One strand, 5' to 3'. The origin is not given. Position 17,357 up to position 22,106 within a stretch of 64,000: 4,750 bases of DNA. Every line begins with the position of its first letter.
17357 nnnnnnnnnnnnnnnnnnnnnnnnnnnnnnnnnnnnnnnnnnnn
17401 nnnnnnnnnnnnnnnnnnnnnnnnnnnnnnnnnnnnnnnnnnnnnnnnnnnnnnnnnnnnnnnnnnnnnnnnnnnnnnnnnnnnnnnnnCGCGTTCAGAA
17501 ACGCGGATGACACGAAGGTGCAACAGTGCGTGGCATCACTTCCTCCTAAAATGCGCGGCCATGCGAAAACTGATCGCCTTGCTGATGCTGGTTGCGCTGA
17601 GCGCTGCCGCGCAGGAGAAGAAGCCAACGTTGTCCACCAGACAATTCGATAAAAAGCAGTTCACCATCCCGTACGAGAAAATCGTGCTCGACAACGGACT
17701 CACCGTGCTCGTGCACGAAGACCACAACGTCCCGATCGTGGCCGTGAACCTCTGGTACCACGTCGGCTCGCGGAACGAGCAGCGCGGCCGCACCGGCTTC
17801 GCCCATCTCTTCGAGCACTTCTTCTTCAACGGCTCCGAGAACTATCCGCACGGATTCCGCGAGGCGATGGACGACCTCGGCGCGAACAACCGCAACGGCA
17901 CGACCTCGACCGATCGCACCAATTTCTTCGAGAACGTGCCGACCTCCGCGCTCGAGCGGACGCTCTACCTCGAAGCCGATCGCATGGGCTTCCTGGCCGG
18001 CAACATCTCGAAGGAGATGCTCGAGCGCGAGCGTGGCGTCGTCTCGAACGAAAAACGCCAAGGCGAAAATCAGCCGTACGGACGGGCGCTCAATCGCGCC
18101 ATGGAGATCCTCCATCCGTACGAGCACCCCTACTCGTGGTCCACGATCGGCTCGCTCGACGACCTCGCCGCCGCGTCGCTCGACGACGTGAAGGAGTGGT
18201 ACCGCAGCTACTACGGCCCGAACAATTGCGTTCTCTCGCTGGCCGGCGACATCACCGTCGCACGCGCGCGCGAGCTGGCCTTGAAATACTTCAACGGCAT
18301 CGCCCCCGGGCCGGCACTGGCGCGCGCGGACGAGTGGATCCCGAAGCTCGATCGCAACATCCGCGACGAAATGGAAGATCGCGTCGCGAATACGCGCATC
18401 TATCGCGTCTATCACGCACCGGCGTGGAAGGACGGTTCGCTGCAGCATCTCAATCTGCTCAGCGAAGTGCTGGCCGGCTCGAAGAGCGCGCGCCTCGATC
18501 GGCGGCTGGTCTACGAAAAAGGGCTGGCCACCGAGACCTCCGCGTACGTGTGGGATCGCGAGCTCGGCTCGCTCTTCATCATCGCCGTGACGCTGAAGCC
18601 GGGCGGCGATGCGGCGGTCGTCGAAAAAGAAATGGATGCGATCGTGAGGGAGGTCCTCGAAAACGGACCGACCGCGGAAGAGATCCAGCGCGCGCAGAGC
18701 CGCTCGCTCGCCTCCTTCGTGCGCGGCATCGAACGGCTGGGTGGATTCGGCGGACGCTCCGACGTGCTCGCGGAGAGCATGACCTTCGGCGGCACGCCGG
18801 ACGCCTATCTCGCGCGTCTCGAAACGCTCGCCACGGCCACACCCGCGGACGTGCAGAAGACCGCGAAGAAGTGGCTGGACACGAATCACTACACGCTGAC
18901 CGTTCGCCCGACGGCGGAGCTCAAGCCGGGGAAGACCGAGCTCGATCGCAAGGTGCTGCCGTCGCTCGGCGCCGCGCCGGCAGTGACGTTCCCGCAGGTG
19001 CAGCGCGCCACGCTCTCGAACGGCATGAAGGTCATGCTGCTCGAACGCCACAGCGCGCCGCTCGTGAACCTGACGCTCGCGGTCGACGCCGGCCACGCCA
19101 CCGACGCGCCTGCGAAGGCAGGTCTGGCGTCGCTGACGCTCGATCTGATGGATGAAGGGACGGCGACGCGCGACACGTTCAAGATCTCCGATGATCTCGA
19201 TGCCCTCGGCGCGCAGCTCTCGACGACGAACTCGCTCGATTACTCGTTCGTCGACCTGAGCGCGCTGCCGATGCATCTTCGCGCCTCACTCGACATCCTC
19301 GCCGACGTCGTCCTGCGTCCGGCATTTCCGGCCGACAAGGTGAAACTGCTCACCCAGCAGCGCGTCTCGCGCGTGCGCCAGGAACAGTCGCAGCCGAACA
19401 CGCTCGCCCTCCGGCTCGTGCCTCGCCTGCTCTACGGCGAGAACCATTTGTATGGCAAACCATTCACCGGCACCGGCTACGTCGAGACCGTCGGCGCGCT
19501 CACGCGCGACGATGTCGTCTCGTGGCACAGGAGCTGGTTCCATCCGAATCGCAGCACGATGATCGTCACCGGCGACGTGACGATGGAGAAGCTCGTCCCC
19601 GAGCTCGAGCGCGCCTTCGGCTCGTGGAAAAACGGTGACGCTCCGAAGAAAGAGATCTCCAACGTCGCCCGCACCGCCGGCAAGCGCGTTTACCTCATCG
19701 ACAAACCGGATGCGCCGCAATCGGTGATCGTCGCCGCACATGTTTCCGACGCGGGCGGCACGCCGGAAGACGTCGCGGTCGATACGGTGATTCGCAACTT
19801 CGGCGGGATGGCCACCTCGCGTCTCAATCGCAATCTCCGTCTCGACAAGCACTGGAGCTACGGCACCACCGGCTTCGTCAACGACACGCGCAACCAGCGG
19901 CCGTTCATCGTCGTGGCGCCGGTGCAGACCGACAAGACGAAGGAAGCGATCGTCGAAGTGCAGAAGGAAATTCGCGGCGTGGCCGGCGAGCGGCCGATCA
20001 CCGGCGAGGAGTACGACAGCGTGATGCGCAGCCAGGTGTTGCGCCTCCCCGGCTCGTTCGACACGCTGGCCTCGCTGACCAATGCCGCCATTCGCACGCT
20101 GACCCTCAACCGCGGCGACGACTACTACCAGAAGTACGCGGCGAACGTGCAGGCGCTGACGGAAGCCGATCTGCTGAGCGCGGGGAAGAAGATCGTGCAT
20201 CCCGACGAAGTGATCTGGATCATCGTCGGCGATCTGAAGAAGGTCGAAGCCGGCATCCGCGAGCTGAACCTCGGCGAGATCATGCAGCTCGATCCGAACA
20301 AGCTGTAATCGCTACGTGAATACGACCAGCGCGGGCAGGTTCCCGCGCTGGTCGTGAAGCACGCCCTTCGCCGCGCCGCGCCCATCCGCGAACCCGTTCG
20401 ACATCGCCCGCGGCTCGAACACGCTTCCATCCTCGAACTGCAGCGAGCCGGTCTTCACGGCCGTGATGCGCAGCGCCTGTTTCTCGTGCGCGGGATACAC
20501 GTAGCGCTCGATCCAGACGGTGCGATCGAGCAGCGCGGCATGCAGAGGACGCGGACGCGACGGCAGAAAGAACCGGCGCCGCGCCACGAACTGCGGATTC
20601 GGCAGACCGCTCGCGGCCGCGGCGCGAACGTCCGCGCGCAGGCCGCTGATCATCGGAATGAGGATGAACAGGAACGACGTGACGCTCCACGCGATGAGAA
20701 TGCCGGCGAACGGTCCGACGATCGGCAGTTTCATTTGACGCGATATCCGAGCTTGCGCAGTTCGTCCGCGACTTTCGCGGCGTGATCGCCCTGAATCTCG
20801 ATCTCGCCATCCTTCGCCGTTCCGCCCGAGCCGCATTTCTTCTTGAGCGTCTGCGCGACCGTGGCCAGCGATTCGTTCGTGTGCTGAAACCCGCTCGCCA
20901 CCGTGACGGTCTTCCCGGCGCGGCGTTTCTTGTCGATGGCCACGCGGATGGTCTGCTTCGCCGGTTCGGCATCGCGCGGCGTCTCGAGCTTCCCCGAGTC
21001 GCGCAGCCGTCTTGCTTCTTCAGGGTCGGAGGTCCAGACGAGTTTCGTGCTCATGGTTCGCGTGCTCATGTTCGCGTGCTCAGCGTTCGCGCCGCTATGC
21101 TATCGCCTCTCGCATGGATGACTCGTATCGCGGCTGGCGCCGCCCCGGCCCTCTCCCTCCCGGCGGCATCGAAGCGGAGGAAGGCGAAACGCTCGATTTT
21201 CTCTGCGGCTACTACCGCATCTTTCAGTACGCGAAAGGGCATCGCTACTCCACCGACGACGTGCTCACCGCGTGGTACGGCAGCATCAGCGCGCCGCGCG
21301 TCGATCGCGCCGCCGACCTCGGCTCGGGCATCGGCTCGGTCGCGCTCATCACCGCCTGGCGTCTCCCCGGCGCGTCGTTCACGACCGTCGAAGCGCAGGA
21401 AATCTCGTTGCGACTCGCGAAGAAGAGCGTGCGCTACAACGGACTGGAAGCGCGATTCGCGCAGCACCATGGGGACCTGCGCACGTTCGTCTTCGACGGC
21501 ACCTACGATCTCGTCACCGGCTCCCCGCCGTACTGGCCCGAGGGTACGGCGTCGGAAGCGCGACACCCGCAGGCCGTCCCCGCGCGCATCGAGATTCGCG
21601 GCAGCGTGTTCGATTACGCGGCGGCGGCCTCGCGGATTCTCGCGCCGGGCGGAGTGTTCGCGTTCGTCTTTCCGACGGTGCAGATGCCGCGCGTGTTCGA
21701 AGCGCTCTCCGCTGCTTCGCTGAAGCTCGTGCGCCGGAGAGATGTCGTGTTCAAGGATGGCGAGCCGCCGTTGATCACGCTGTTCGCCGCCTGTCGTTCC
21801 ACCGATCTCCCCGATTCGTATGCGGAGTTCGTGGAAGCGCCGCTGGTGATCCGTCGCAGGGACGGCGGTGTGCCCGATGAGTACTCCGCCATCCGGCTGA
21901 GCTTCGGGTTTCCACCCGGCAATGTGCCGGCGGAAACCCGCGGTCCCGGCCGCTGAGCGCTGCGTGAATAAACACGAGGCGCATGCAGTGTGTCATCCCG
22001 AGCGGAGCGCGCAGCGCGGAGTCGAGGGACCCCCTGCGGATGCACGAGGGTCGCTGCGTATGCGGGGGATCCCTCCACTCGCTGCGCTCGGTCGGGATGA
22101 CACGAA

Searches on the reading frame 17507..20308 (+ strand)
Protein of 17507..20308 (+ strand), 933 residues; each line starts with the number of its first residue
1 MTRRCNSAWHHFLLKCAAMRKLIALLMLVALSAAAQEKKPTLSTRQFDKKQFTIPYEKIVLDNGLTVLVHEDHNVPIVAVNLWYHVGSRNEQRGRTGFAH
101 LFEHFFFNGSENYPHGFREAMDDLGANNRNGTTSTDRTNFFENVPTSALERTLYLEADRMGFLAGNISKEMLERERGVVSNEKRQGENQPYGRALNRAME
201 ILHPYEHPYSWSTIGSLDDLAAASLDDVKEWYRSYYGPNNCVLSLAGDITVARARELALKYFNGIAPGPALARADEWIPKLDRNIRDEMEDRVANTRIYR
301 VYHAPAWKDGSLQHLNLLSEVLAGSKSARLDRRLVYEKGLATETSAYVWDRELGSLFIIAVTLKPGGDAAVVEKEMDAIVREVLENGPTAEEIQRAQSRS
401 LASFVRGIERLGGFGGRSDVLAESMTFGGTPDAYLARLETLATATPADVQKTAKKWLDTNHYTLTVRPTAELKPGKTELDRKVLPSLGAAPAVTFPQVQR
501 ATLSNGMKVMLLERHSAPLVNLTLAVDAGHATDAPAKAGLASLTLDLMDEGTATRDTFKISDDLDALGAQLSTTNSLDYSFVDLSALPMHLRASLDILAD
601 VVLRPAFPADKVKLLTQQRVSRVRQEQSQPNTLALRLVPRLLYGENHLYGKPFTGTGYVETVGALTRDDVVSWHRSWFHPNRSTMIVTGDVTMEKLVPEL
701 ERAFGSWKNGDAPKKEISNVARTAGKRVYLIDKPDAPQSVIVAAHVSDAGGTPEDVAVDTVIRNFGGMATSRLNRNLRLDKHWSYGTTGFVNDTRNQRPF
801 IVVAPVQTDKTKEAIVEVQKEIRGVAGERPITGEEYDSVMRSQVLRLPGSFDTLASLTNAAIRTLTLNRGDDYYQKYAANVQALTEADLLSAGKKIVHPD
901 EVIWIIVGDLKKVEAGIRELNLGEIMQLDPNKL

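Call 16: search_protein_families(library=pfam, proteins=[window:17507-20308:+], max_evalue=0.001)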
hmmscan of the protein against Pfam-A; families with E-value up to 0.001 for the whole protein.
window:17507-20308:+ (933 aa): 2 families
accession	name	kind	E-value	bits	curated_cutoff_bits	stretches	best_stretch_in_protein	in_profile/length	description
PF05193.26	Peptidase_M16_C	-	1.9e-54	184.7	23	2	665-839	2-177/181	Peptidase M16 inactive domain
PF00675.25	Peptidase_M16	-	7.5e-33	114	22.3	2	67-190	2-123/149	Insulinase (Peptidase family M16)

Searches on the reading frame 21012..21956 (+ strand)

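Call 16: search_protein_families(library=pfam, proteins=[window:21012-21956:+], max_evalue=0.001)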
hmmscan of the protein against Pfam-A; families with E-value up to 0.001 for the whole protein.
window:21012-21956:+ (314 aa): 2 families
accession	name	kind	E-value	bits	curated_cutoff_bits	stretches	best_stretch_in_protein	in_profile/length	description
PF05175.20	MTS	-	1.3e-08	35.2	23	1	98-175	33-109/170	Methyltransferase small domain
PF13649.12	Methyltransf_25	-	3.9e-05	24.7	27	1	101-170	2-70/97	Methyltransferase domain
